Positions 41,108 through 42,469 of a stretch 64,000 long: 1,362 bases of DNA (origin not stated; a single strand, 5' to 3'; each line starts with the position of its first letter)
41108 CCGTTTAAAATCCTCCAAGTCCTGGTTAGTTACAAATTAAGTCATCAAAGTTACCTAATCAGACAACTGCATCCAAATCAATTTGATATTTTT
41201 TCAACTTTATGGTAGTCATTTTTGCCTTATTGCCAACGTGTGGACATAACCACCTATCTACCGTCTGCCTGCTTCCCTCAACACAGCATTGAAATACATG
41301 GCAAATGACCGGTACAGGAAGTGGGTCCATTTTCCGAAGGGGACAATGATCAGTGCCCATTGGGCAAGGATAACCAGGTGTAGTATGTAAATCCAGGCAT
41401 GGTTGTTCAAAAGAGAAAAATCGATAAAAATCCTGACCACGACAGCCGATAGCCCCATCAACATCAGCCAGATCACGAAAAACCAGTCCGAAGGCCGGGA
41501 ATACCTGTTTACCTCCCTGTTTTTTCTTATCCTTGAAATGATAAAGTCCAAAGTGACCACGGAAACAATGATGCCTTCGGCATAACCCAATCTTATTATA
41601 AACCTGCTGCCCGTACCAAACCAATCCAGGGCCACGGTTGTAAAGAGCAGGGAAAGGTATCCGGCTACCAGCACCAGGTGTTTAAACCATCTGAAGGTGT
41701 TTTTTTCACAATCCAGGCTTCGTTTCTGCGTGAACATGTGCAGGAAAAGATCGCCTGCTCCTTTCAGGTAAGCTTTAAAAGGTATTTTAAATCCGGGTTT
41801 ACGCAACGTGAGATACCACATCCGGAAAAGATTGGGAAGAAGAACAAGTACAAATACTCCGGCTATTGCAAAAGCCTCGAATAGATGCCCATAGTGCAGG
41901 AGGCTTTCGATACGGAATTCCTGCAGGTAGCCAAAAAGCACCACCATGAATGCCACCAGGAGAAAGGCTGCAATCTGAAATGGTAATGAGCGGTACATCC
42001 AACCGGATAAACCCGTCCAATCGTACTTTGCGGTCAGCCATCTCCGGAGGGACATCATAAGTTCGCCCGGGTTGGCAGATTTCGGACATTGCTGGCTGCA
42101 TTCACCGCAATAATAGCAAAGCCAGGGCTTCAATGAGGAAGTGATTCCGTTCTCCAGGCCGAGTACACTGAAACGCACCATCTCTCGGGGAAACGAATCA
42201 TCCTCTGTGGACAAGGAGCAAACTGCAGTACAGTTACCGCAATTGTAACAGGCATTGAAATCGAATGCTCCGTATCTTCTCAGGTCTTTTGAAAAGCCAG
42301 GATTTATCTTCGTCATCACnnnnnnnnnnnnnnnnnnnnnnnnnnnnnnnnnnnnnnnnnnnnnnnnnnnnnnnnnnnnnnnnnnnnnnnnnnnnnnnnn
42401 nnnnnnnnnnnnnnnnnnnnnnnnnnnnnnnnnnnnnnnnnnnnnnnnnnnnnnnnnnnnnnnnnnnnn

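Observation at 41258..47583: Qmo-like quinone-linked electron module in one operon with TusA and two DsrE-family sulfur carriers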

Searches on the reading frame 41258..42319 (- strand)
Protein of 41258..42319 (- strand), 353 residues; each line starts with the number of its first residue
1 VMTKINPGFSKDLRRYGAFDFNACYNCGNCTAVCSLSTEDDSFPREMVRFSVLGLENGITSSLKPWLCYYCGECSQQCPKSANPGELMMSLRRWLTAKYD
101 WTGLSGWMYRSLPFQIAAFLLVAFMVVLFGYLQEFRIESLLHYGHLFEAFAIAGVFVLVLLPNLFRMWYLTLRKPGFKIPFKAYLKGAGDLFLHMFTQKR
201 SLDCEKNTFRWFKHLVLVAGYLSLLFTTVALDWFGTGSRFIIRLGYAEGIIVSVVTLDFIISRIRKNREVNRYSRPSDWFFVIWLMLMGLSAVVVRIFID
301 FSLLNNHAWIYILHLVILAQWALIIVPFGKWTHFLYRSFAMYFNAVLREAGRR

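Call 3: search_protein_families(library=pfam, proteins=[window:41258-42319:-], max_evalue=0.01)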
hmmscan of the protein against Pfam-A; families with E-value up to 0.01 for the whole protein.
window:41258-42319:- (353 aa): 8 families
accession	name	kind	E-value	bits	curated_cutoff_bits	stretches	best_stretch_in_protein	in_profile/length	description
PF13187.11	Fer4_9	-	2.9e-07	30.8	27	1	23-81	1-50/52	4Fe-4S dicluster domain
PF13183.11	Fer4_8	-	1.3e-06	29.3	27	1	22-80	3-66/68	4Fe-4S dicluster domain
PF12838.12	Fer4_7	-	3.1e-06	28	27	1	24-82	2-52/52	4Fe-4S dicluster domain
PF13237.11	Fer4_10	-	2.1e-05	24.8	25.5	1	19-79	4-53/53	4Fe-4S dicluster domain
PF13534.11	Fer4_17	-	6.1e-05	23.9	22.2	1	23-81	1-59/61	4Fe-4S dicluster domain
PF13484.11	Fer4_16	-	0.00013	23.2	30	0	68-86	2-20/66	4Fe-4S double cluster binding domain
PF25160.1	LdpA_Fe-S-bd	-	0.0003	20.9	27.6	0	22-36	26-40/49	LdpA Fe-S cluster-binding domain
PF00037.32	Fer4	-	0.0045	17.2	21.1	0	67-82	7-22/24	4Fe-4S binding domain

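Call 5: search_protein_families(library=ncbifam, proteins=[window:41258-42319:-], max_evalue=0.01)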
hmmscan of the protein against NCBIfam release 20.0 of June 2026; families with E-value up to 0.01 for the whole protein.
window:41258-42319:- (353 aa): 14 families
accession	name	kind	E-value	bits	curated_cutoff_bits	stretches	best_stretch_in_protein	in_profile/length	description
NF038018.1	qmoC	equivalog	7.8e-39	134.1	300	1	9-343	5-360/360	quinone-interacting membrane-bound oxidoreductase complex subunit QmoC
TIGR03290.1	CoB_CoM_SS_C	equivalog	2e-12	47.3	160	1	22-94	2-74/144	CoB--CoM heterodisulfide reductase subunit C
NF041779.1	hetero_SS_HdrC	equivalog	4e-10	39.5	350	1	11-93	20-101/198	ferredoxin:CoB-CoM heterodisulfide reductase subunit HdrC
NF041890.1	hdrC_Methbact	equivalog_domain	1.1e-09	38.2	270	1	16-92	23-98/192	ferredoxin:CoB-CoM heterodisulfide reductase subunit HdrC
NF011607.0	PRK15033.1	subfamily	5.6e-07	28.8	524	1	244-346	277-376/389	tricarballylate utilization 4Fe-4S protein TcuB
NF008369.0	PRK11168.1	equivalog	2.4e-05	23.4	278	1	19-92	8-84/401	anaerobic glycerol-3-phosphate dehydrogenase subunit C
TIGR02512.1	FeFe_hydrog_A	subfamily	5.8e-05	22.1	405.95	1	19-82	4-66/375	[FeFe] hydrogenase, group A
NF058577.1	FdxA_fam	equivalog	0.00033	20.8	65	0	20-35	34-49/52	4Fe-4S ferredoxin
NF009226.0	PRK12576.1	equivalog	0.00054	19.4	344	1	19-94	151-236/317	succinate dehydrogenase/fumarate reductase iron-sulfur subunit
NF042909.1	FMH_DH_FwdF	exception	0.00066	18.9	375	1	20-82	255-310/336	tungsten-dependent formylmethanofuran dehydrogenase subunit FwdF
TIGR03287.1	methan_mark_16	hypoth_equivalog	0.00069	18.2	363.95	0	13-37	321-345/391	methanogenesis marker 16 metalloprotein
NF004616.0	PRK05950.1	subfamily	0.001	18.3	228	0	62-96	200-234/238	succinate dehydrogenase iron-sulfur subunit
NF040763.1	FeFe_hydrog_A6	exception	0.001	17.6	765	1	20-82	143-204/571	NADH-dependent [FeFe] hydrogenase, group A6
TIGR01971.1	NuoI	subfamily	0.0066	16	113.05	0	67-82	82-97/121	NADH-quinone oxidoreductase, chain I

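Call 7: find_homologous_proteins(query=window:41258-42319:-, max_evalue=0.00001)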
Query window:41258-42319:- (353 aa): 4342 proteins with E <= 0.00001 among 8000 candidates; the best 120 are listed.
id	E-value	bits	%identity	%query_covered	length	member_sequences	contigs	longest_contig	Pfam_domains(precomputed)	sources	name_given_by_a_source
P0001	2.2e-240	815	100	100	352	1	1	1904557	PF12838.13,PF13237.12,PF13183.12,PF13187.12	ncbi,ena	-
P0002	2.3e-180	618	73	99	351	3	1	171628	PF12838.13,PF13237.12,PF13183.12,PF13187.12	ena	-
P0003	1.6e-177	608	72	99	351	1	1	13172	PF12838.13,PF13237.12,PF13183.12,PF13187.12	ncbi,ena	-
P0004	3.3e-174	597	70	98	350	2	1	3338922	PF12838.13,PF13534.12,PF13237.12,PF13183.12,PF13187.12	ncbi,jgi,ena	jgi:ferredoxin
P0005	2.6e-173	595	69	99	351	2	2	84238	PF12838.13,PF13534.12,PF13237.12,PF13183.12,PF13187.12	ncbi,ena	-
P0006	2.6e-173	595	69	98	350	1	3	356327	PF12838.13,PF13237.12,PF13183.12,PF13187.12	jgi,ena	-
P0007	1.3e-172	592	69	98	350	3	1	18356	PF12838.13,PF13534.12,PF13237.12,PF13183.12,PF13187.12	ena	-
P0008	1.8e-172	592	71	98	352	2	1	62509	PF12838.13,PF13237.12,PF13183.12,PF13187.12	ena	-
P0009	3.6e-172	591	69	98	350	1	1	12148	PF12838.13,PF13534.12,PF13237.12,PF13183.12,PF13187.12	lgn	-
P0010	3.0e-171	588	70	98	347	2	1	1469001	PF12838.13,PF13534.12,PF25160.2,PF13237.12,PF13183.12,PF13187.12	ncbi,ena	-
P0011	1.7e-170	585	69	98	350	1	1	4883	PF12838.13,PF13534.12,PF13237.12,PF13183.12,PF13187.12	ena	-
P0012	1.1e-169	583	69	97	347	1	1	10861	PF12838.13,PF13183.12,PF13187.12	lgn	-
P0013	8.6e-168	576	69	99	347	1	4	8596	PF12838.13,PF13534.12,PF13237.12,PF13183.12,PF13187.12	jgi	jgi:ferredoxin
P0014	1.1e-166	573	68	97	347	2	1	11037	PF12838.13,PF13237.12,PF13183.12,PF13187.12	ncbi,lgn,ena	ncbi:MAG: 4Fe-4S dicluster domain-containing protein [Mangrovibacterium sp.]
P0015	1.8e-166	572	69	98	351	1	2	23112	PF12838.13,PF13534.12,PF13237.12,PF13183.12,PF13187.12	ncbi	-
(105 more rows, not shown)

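Call 8: find_encoding_contigs(protein=P0001, flank=10000, max_places=3)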
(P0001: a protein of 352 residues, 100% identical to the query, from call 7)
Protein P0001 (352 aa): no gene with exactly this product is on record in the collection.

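Call 9: find_encoding_contigs(protein=P0004, flank=10000, max_places=3)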
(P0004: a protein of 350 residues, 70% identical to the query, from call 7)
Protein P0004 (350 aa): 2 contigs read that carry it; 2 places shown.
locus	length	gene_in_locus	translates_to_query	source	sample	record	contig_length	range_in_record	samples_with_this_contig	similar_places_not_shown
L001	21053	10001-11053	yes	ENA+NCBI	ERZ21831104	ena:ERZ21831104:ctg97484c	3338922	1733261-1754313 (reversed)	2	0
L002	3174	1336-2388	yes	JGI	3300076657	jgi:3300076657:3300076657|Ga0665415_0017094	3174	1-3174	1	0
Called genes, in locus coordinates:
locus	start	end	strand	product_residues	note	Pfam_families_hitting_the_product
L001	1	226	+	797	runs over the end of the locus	PF12704:MacB_PCD, PF02687:FtsX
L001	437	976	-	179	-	-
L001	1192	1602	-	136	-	-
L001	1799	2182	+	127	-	PF13560:HTH_31 (weak), PF01381:HTH_3, PF07022:Phage_CI_repr (faint)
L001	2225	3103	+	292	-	PF01909:NTP_transf_2 (faint), PF05168:HEPN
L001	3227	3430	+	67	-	-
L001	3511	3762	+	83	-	PF04255:DUF433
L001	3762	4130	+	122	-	PF01927:Mut7-C (weak), PF18480:DUF5615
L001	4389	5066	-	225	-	PF00027:cNMP_binding, PF13545:HTH_Crp_2, PF00325:Crp (weak)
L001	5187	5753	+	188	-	PF13686:DrsE_2, PF02635:DsrE (faint)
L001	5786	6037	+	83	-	PF01206:TusA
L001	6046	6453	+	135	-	PF02662:FlpD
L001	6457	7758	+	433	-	PF01266:DAO (weak), PF01946:Thi4 (weak), PF07992:Pyr_redox_2, PF12831:FAD_oxidored (faint), PF13450:NAD_binding_8 (faint), PF13183:Fer4_8 (weak), PF13187:Fer4_9, PF00037:Fer4 (weak), +4 more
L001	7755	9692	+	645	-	PF07992:Pyr_redox_2 (weak), PF12831:FAD_oxidored, PF13450:NAD_binding_8 (weak), PF12838:Fer4_7 (weak), PF13187:Fer4_9, PF13237:Fer4_10, PF14697:Fer4_21, PF25160:LdpA_Fe-S-bd (weak), +6 more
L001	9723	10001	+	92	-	PF01022:HTH_5 (weak), PF01978:TrmB (weak)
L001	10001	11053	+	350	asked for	PF12838:Fer4_7 (faint), PF13183:Fer4_8 (weak), PF13187:Fer4_9 (weak), PF13237:Fer4_10 (weak), PF13534:Fer4_17 (faint)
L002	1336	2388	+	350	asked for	PF12838:Fer4_7 (faint), PF13183:Fer4_8 (weak), PF13187:Fer4_9 (weak), PF13237:Fer4_10 (weak), PF13534:Fer4_17 (faint)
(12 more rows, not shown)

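Call 18: search_solved_structures(query=window:41258-42319:-, max_evalue=0.01, show_alignments=1)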
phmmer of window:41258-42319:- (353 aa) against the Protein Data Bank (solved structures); distinct sequences matched with E-value up to 0.01: 7.
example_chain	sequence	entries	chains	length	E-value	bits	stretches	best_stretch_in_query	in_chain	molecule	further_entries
7bkb_C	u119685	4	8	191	2.3e-12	50.1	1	4-93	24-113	CoB--CoM heterodisulfide reductase subunit C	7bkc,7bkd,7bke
8rvv_C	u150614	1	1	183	5.6e-09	38.9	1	5-86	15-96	H(2):CoB-CoM heterodisulfide,ferredoxin reductase subunit C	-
8rvu_c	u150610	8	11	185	5.8e-09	38.9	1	5-86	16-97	H(2):CoB-CoM heterodisulfide,ferredoxin reductase subunit C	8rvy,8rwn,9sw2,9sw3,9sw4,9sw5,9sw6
5odc_C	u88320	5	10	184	2.1e-08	37.1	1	21-96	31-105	Heterodisulfide reductase, subunit C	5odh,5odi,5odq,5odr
9sfi_E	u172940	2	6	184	8.8e-08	35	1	21-96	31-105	H(2)/formate:CoB-CoM heterodisulfide,ferredoxin reductase subunit C2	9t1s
9sfi_U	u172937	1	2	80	1.3e-05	27.8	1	23-82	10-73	4Fe-4S binding protein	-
5t5i_G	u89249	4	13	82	0.00023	23.8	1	23-82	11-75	Tungsten formylmethanofuran dehydrogenase subunit fwdG | Tungsten formylmethanofuran dehydrogenase, subunit G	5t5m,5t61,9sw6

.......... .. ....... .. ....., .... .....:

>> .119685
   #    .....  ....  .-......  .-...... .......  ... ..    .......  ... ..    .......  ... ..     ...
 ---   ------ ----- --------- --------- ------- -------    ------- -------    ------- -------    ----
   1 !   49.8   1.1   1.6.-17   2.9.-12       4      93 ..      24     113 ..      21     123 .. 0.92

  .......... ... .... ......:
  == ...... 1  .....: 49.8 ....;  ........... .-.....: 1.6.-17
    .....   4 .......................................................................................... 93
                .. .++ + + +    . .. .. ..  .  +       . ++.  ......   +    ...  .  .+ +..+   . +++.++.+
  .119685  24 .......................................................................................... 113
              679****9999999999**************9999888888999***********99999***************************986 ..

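Call 21: search_protein_representatives(protein=window:41258-42319:-)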
Query: 353 residues. Proteins with E-value up to 0.001 (for the whole library): 1780; up to 1e-10: 489; up to 1e-30: 133. The best 150 are listed.
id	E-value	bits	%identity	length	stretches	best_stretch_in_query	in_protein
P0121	7.4e-136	469.6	57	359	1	2-349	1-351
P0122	1.7e-100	353.3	57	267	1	88-353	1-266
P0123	1.1e-84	301.3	62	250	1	2-208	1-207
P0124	1.8e-71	257.7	37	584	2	4-348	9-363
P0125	3.5e-71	256.8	39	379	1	4-347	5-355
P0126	2.6e-69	250.7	40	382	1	2-348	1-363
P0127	8.7e-68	245.6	36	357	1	4-348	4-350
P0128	2.4e-67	244.2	49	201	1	1-200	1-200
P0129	1.1e-66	242.0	40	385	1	2-353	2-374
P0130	2.9e-65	237.3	40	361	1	1-350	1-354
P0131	3.6e-65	237.0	40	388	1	2-350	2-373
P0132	1.3e-63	231.9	39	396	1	4-348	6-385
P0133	2.0e-63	231.3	40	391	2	6-127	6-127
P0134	4.6e-63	230.1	37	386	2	4-128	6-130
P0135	2.8e-62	227.5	38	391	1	1-351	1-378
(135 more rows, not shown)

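Call 23: find_related_loci(query=A1, collection=genome_contigs, flank=10000)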
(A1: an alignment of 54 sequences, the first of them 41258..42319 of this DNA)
Query A1 (353 aa) in genome_contigs; peptide patterns used: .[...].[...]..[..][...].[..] (x = any residue, [..] = any of these).
600 stretches matched a pattern (row limit reached: there are more); 599 encode a relative of the query (tblastn E <= 1e-3); the best 80 are kept; 80 distinct loci.
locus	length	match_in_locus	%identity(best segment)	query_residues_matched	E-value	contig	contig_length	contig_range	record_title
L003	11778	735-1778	64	2-349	2e-164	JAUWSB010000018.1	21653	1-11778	MAG: Bacteroidota bacterium isolate CSMAG_2543 CSMAG_2543_k127_1559890_length_21653_cov_156.3199, whole genome shotgun s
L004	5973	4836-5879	66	1-348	4e-164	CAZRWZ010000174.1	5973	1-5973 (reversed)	MAG TPA_asm: uncultured Bacteroidaceae bacterium isolate binchicken_co67_107 genome assembly, contig: NODE_15677_length_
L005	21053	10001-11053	65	1-352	2e-162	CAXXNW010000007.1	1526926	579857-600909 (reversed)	MAG: Bacteroidales bacterium isolate e4d1c670-f166-4d5b-b7a9-33c3b2120191 genome assembly, contig: contig_7, whole genom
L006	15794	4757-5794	64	1-346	1e-161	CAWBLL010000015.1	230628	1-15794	MAG: uncultured Bacteroidales bacterium isolate MFD02416.bin.1.315 genome assembly, contig: contig_44384, whole genome s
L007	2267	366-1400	65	2-346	4e-173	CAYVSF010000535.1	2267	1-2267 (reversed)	MAG TPA_asm: uncultured Bacteroidales bacterium isolate binchicken_co13_200 genome assembly, contig: NODE_93599_length_2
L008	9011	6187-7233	64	2-350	3e-161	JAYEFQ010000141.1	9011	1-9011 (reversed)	MAG: Bacteroidota bacterium isolate MAG268 MAG268_141, whole genome shotgun sequence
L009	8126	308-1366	64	1-353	9e-161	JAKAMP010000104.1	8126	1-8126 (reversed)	MAG: Bacteroidetes bacterium isolate WY5.bin28 NODE_16353_length_8126_cov_0.976372, whole genome shotgun sequence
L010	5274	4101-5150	63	2-351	3e-162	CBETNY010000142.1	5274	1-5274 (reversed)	MAG TPA_asm: uncultured bacterium isolate SRR13309661_binner23_Refined_2 genome assembly, contig: ERZ26778927.570, whole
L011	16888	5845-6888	64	2-349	3e-159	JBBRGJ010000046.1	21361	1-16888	MAG: Bacteroidales bacterium isolate Co_metawrap_2619 Cmw_2619_k141_4898460_length_21361_cov_27.9898, whole genome shotg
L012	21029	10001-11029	66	1-343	3e-159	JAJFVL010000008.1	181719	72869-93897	MAG: Bacteroidales bacterium isolate bin.736 k141_3271165, whole genome shotgun sequence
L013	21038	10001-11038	64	1-346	2e-158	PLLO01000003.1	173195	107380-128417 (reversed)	MAG: Bacteroidales bacterium isolate fen_984 73.20120800_E3X.31_contig_1108, whole genome shotgun sequence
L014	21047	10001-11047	62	2-350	3e-158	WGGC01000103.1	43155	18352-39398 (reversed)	MAG: Bacteroidales bacterium isolate S147_9 k151_30651, whole genome shotgun sequence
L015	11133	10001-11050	65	1-350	5e-158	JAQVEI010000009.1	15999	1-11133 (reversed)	MAG: Lentimicrobiaceae bacterium isolate STE_131 NODE_8465_length_15999_cov_2.612021_Sandtown_E, whole genome shotgun se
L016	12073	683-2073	63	1-346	2e-157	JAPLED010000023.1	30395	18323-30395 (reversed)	MAG: Bacteroidia bacterium isolate LacPavin_0920_WC90_MAG_39_66 LacPavin_0920_WC90_scaffold_1075595, whole genome shotgu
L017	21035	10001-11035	64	2-346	1e-156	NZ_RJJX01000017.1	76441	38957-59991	Ancylomarina longa strain T3-2 S1-C scaffold_16, whole genome shotgun sequence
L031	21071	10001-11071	62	1-353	2e-149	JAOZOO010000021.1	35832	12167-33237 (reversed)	MAG: Bacteroidales bacterium isolate GMC4.maxbin2.135_sub GMC4_681_length_35832_cov_17.706264, whole genome shotgun sequ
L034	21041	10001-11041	62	2-348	9e-146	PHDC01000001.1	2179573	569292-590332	MAG: Bacteroidetes bacterium HGW-Bacteroidetes-5 08E140C01_scaffold_0, whole genome shotgun sequence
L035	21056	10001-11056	57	1-352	1e-144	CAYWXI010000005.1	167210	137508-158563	MAG TPA_asm: uncultured Bacteroidales bacterium isolate SRP167671_co1_176 genome assembly, contig: NODE_52_length_167210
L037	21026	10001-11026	63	1-342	1e-159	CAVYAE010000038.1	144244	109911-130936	MAG: uncultured Bacteroidetes bacterium isolate MFD01223.bin.1.57 genome assembly, contig: contig_25675, whole genome sh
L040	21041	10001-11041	54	1-346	4e-135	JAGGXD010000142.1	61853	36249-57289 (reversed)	MAG: Bacteroidales bacterium isolate AUK143 PB_MBMC_097_c_000000000079, whole genome shotgun sequence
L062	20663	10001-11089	40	1-349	2e-82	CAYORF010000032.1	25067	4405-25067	MAG TPA_asm: uncultured Anaerolineales bacterium isolate binchicken_co9_181 genome assembly, contig: NODE_639_length_250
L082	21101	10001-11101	38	5-353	7e-75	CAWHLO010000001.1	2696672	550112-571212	MAG: uncultured Acidobacteriota bacterium isolate MFD02923.bin.1.41 genome assembly, contig: contig_6442, whole genome s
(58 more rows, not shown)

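Call 35: search_protein_families(library=pfam, proteins=[L062:11886-12893:+, L031:11509-13773:+, L031:13770-14303:+, L031:14321-15262:+, L031:15278-15817:+, L031:15839-16441:+, L031:16446-17057:+, L035:2171-2995:+, L037:1830-2900:+, L016:1795-2481:+], max_evalue=0.0001)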
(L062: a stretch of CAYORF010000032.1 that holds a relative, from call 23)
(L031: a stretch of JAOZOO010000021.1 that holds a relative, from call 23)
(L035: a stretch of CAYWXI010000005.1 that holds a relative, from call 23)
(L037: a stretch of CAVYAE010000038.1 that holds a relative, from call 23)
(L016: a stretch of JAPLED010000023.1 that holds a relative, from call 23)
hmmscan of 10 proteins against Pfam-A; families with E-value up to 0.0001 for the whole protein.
L062:11886-12893:+ (335 aa): 1 family
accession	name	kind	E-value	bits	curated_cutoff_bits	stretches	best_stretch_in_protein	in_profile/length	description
PF04143.19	Sulf_transp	-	9.2e-76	255.8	27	1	20-321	1-310/310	Sulphur transport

L031:11509-13773:+ (754 aa): 2 families
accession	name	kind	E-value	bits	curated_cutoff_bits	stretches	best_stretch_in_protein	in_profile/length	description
PF00384.28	Molybdopterin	-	1.1e-43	150.1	24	1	105-525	1-353/353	Molybdopterin oxidoreductase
PF01568.27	Molydop_binding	-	8.9e-12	45.5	26.8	1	618-731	2-104/110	Molydopterin dinucleotide binding domain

L031:13770-14303:+ (177 aa): 11 families
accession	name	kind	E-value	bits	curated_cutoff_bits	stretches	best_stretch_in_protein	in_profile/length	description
PF13247.11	Fer4_11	-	2.9e-22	79.2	26.2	1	49-143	2-99/100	4Fe-4S dicluster domain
PF12838.12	Fer4_7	-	1.4e-11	45.1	27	0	11-73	1-52/52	4Fe-4S dicluster domain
PF00037.32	Fer4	-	4.7e-11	42.5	21.1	1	86-104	5-23/24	4Fe-4S binding domain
PF13187.11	Fer4_9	-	2.3e-10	40.8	27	1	56-102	1-50/52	4Fe-4S dicluster domain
PF12837.12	Fer4_6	-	3e-10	40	25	1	5-22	2-19/24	4Fe-4S binding domain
PF13237.11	Fer4_10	-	7.3e-10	39.1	25.5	1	52-100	4-53/53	4Fe-4S dicluster domain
PF12797.12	Fer4_2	-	1.9e-08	34.1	24.5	1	4-22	2-20/22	4Fe-4S binding domain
PF25160.1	LdpA_Fe-S-bd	-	3.7e-08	33.5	27.6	1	62-102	6-41/49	LdpA Fe-S cluster-binding domain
PF12798.12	Fer4_3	-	1.8e-06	28.7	27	0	89-103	1-15/15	4Fe-4S binding domain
PF12800.12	Fer4_4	-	2.9e-06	27.6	24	0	87-102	2-17/17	4Fe-4S binding domain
PF14697.11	Fer4_21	-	4.4e-06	27.2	35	0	53-102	4-55/59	4Fe-4S dicluster domain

L031:14321-15262:+ (313 aa): 2 families
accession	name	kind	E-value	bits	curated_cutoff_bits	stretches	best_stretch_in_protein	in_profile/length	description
PF03916.19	NrfD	-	1.8e-44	153.1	25.8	1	20-309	9-311/313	Polysulphide reductase, NrfD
PF14589.11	NrfD_2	-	1.3e-18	68.2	27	1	19-311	11-277/281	Polysulfide reductase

L031:15278-15817:+ (179 aa): 1 family
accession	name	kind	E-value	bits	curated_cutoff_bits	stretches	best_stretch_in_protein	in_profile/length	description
PF04143.19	Sulf_transp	-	2e-18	67.4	27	1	14-167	176-308/310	Sulphur transport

L031:15839-16441:+ (200 aa): 2 families
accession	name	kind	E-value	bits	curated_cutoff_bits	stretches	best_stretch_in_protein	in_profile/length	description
PF04143.19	Sulf_transp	-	1.5e-15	58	27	1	34-191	3-158/310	Sulphur transport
PF20398.3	DUF6691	-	1.3e-06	29.2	27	1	16-138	3-131/142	Family of unknown function (DUF6691)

L031:16446-17057:+ (203 aa): 1 family
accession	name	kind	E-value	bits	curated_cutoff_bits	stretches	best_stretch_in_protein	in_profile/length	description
PF00581.25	Rhodanese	-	8.7e-13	49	22.2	1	50-143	3-101/102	Rhodanese-like domain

L035:2171-2995:+ (274 aa): 1 family
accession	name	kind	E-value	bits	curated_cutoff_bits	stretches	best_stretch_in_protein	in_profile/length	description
PF00581.25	Rhodanese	-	4.1e-39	133.6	22.2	2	168-273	3-101/102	Rhodanese-like domain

L037:1830-2900:+ (356 aa): 1 family
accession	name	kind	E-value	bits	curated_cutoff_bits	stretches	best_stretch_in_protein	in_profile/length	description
PF02754.22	CCG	-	8.7e-09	35.8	20.6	1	177-268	3-84/85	Cysteine-rich domain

L016:1795-2481:+ (228 aa): 5 families
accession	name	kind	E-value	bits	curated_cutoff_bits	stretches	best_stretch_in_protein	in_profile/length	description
PF13183.11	Fer4_8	-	8.7e-11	42.6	27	1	19-82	2-67/68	4Fe-4S dicluster domain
PF13534.11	Fer4_17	-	3.8e-07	31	22.2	1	21-82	1-59/61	4Fe-4S dicluster domain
PF13484.11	Fer4_16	-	1.4e-06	29.4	30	0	22-36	2-16/66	4Fe-4S double cluster binding domain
PF13187.11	Fer4_9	-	2.6e-06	27.8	27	1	22-82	2-50/52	4Fe-4S dicluster domain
PF13237.11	Fer4_10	-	3.4e-06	27.3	25.5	1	19-80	6-53/53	4Fe-4S dicluster domain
